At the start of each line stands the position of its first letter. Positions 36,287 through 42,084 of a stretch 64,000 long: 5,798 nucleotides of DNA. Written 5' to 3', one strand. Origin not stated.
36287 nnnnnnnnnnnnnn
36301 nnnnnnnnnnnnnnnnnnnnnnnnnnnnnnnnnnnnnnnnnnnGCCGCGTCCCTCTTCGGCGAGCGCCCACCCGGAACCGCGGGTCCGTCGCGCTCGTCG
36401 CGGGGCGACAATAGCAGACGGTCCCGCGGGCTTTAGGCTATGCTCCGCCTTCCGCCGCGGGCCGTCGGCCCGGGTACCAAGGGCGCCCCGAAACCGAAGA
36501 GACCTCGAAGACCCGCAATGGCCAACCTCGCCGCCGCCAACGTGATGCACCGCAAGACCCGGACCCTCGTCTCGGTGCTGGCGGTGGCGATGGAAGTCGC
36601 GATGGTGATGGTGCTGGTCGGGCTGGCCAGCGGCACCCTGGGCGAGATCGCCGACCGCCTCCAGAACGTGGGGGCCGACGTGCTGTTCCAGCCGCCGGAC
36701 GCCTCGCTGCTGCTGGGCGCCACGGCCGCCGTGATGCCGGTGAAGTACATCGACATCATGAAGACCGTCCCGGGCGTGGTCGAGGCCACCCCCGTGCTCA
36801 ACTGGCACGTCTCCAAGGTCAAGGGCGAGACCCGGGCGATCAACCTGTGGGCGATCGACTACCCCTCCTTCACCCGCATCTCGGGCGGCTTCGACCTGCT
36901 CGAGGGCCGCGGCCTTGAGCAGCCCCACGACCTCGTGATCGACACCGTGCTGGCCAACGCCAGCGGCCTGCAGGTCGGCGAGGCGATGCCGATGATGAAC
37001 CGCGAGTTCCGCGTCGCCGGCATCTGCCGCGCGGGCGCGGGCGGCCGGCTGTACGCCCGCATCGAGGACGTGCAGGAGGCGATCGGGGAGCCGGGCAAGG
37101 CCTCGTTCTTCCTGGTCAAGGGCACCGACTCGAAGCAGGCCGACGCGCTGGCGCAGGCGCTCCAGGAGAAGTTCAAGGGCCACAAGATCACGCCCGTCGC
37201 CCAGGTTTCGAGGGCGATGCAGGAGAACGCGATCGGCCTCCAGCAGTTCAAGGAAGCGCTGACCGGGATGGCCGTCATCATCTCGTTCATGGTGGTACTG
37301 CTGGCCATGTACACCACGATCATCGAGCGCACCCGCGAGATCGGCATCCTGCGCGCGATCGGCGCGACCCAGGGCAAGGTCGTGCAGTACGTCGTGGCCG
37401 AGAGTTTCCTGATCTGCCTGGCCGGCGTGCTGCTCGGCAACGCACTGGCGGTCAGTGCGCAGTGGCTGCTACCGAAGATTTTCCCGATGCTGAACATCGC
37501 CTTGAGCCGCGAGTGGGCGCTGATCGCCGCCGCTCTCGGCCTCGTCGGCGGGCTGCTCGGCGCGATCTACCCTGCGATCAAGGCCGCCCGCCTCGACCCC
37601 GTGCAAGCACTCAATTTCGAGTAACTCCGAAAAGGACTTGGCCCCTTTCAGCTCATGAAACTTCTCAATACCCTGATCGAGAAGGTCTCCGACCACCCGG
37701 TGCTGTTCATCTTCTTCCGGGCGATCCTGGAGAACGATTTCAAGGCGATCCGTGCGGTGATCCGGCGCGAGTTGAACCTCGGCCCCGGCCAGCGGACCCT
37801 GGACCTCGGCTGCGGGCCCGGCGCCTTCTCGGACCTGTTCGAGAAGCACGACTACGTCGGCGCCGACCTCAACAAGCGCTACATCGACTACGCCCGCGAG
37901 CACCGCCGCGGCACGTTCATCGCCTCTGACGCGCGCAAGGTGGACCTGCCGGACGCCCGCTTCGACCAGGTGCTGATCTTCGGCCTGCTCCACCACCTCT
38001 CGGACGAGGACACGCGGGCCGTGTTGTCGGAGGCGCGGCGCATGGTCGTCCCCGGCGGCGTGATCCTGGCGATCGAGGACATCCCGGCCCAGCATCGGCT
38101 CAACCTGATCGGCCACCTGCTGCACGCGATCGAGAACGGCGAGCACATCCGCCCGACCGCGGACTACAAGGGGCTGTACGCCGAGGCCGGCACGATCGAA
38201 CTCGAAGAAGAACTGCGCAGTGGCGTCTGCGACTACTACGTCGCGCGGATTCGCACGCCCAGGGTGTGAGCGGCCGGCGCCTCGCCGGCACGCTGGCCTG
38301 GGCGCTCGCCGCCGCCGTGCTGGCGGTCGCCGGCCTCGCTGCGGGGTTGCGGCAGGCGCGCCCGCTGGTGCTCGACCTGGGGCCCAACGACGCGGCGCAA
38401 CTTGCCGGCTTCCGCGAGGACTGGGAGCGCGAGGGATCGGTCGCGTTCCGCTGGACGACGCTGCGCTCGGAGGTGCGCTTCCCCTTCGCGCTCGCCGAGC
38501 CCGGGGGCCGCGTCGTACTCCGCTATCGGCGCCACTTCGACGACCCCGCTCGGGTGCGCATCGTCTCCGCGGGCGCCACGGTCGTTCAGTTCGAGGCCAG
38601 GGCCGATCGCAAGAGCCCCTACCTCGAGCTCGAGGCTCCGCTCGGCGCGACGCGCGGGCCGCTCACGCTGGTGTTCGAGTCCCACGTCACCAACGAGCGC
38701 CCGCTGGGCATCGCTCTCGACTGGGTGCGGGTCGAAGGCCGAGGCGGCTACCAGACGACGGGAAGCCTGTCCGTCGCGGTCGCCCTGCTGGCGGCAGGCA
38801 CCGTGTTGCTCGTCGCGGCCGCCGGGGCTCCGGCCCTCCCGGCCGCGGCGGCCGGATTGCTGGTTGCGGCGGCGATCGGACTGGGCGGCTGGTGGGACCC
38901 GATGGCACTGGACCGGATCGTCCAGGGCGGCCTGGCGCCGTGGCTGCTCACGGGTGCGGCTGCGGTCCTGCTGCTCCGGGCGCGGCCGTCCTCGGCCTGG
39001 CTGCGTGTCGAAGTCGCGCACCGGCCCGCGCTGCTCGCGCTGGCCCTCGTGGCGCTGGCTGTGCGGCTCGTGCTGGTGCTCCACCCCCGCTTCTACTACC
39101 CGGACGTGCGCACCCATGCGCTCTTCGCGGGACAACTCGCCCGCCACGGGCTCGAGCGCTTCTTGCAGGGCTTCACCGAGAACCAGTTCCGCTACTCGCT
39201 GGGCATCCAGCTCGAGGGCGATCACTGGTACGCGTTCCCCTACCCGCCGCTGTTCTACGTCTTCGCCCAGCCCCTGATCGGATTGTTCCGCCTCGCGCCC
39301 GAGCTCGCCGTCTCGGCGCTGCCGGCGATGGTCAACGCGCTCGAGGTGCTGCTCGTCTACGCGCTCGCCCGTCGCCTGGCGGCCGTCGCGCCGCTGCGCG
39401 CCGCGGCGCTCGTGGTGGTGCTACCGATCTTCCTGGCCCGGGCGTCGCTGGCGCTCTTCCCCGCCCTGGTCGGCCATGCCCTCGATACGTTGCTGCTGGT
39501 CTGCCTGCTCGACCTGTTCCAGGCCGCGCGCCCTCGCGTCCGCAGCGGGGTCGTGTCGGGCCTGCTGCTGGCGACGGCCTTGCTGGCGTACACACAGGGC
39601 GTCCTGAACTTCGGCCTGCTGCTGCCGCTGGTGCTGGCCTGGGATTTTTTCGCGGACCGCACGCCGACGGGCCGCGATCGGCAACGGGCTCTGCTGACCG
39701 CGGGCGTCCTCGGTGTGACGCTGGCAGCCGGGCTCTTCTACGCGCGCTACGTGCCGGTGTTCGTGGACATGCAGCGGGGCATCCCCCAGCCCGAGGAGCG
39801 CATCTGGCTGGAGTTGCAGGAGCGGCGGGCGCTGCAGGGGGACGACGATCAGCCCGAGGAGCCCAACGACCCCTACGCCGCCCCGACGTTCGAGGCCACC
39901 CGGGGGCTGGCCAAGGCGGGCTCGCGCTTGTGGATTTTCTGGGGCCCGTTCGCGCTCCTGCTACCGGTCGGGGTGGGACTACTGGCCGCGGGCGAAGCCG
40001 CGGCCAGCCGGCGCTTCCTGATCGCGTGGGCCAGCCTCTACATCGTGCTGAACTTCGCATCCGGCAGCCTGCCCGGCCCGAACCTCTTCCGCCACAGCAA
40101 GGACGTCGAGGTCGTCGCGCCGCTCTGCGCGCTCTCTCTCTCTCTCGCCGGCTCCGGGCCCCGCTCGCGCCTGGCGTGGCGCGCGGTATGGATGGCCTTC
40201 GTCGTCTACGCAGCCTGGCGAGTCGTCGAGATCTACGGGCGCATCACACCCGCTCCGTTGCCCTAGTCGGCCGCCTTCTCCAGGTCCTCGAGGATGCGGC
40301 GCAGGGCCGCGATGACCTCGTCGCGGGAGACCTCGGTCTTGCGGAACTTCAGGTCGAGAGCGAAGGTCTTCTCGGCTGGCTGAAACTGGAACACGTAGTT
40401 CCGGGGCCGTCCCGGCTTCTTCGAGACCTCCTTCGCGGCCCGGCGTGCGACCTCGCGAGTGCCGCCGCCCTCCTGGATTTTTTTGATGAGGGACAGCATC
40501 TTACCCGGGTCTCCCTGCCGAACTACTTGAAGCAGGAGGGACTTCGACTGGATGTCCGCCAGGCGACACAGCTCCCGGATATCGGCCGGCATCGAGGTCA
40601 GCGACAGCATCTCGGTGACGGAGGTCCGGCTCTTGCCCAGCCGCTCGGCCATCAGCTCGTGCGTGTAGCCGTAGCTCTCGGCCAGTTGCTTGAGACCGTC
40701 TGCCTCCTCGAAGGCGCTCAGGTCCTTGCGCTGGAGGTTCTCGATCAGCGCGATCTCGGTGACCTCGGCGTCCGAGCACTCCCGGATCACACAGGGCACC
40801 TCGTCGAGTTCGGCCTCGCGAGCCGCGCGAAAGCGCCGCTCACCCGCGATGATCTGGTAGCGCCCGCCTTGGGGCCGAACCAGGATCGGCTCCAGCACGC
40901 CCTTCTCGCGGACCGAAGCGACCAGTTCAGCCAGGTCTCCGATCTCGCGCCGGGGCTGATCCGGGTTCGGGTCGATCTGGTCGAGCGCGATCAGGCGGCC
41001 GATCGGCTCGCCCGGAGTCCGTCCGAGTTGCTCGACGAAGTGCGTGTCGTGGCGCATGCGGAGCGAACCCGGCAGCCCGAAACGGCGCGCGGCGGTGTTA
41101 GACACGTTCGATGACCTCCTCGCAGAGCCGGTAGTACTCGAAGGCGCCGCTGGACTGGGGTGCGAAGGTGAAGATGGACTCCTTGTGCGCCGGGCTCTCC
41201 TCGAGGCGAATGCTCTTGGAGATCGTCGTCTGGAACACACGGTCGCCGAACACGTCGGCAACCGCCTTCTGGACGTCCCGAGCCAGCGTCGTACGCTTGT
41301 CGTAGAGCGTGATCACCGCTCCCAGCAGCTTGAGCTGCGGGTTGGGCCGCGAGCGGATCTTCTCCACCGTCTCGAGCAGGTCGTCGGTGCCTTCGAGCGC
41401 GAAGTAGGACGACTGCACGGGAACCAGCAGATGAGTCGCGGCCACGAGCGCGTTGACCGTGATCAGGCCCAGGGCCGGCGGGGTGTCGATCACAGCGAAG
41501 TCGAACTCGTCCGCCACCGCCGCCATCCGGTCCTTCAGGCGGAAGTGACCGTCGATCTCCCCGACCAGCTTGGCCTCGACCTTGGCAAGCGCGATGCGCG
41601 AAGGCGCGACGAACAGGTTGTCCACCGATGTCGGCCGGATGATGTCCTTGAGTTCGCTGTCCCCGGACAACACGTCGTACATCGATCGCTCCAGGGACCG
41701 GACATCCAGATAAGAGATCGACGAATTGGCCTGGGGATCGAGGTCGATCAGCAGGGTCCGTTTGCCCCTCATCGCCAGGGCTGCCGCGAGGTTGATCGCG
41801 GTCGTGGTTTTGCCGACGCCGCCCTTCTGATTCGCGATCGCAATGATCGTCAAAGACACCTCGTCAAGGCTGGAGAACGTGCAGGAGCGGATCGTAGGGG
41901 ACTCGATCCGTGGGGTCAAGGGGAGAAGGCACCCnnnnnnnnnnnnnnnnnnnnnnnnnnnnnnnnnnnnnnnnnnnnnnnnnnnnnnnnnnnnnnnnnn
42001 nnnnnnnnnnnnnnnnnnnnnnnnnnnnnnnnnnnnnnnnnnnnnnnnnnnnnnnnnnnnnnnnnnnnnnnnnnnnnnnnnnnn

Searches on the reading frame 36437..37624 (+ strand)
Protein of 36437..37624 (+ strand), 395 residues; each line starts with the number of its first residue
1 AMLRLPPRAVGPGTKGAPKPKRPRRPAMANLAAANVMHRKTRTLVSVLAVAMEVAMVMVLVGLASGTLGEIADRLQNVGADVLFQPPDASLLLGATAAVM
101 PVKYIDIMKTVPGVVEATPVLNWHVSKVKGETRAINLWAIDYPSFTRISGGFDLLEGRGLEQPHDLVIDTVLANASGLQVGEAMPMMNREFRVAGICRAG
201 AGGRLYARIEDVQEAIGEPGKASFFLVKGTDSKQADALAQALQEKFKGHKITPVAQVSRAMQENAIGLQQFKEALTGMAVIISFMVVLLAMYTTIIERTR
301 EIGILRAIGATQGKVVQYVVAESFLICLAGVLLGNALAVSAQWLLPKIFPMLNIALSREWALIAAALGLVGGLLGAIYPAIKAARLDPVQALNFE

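Call 54: search_protein_families(library=pfam, proteins=[window:36437-37624:+], max_evalue=0.00001)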
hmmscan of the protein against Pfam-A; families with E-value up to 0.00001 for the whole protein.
window:36437-37624:+ (395 aa): 2 families
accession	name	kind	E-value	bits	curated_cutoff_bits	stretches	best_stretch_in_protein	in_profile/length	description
PF02687.27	FtsX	-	2.6e-16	60.2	25.5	1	276-388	4-120/120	FtsX-like permease C-terminal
PF12704.14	MacB_PCD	-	2.9e-12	47.8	27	1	43-244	1-206/207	MacB-like periplasmic core domain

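Call 67: search_protein_families(library=ncbifam, proteins=[window:36437-37624:+], max_evalue=0.00001)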
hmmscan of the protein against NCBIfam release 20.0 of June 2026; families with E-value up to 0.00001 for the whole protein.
window:36437-37624:+ (395 aa): 3 families
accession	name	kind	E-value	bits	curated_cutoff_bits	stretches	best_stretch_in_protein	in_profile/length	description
NF007826.0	PRK10535.1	equivalog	2.9e-17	62.2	966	1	231-393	481-646/648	macrolide ABC transporter ATP-binding protein/permease MacB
TIGR03434.1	ADOP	subfamily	4.9e-16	58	622.3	1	228-395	634-803/803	ADOP family duplicated permease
TIGR02212.1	lolCE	equivalog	2.8e-10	39.7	362.45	0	176-354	155-351/411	lipoprotein-releasing ABC transporter permease subunit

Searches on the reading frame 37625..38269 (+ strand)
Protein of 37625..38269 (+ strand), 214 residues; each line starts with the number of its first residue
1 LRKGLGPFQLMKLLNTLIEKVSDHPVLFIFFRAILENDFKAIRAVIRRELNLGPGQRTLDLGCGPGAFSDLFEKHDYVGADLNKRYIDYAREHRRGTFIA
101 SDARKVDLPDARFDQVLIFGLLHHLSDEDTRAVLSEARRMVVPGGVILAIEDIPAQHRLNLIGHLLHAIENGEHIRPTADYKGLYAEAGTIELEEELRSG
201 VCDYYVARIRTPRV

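Call 54: search_protein_families(library=pfam, proteins=[window:37625-38269:+], max_evalue=0.00001)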
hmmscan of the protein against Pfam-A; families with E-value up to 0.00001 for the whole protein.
window:37625-38269:+ (214 aa): 6 families
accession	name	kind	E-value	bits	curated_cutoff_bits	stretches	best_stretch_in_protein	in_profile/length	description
PF13649.12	Methyltransf_25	-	3.1e-18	66.7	27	1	59-145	2-97/97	Methyltransferase domain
PF08241.18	Methyltransf_11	-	3.3e-17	63.3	21.2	1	59-148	1-94/95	Methyltransferase domain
PF08242.18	Methyltransf_12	-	5.7e-13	49.9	30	1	59-147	1-98/98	Methyltransferase domain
PF13489.12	Methyltransf_23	-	2.1e-11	44.3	27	1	37-175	4-142/164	Methyltransferase domain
PF13847.12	Methyltransf_31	-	2.8e-11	43.7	27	1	54-152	3-111/145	Methyltransferase domain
PF00891.24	Methyltransf_2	-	2.7e-07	30.6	22.3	1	31-189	39-208/210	O-methyltransferase domain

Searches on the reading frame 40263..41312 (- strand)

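Call 55: search_protein_families(library=pfam, proteins=[window:40263-41312:-], max_evalue=0.00001)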
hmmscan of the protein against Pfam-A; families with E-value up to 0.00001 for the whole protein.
window:40263-41312:- (349 aa): 2 families
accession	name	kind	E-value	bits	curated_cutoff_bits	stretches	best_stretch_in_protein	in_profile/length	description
PF02195.25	ParB_N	-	1.7e-30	105.3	26.3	1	108-194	6-95/95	ParB N-terminal domain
PF17762.8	HTH_ParB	-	4.7e-13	49.6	22.6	1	196-281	1-85/102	ParB HTH domain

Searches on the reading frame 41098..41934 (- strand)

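Call 55: search_protein_families(library=pfam, proteins=[window:41098-41934:-], max_evalue=0.00001)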
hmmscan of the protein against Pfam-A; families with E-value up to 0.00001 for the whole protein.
window:41098-41934:- (278 aa): 7 families
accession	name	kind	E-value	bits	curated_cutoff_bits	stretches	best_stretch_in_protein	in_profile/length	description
PF13614.12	AAA_31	-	1.2e-57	195.1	27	1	29-202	2-176/177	AAA domain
PF01656.29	CbiA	-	3.2e-27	95.4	25.4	1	31-253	1-124/125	CobQ/CobB/MinD/ParA nucleotide binding domain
PF09140.17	MipZ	-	2.2e-14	53.9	20.7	1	30-180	2-136/262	ATPase MipZ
PF10609.15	ParA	-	8.1e-11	42.2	27.1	1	30-158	5-126/246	NUBPL iron-transfer P-loop NTPase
PF00142.24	Fer4_NifH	-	1.4e-09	38.3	25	1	36-77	7-48/271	4Fe-4S iron sulfur cluster binding proteins, NifH/frxC family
PF06564.18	CBP_BcsQ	-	1.2e-08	35.2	21.3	0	29-68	2-41/234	Cellulose biosynthesis protein BcsQ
PF02374.21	ArsA_ATPase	-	8.2e-08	32.2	24.3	1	36-70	8-42/305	Anion-transporting ATPase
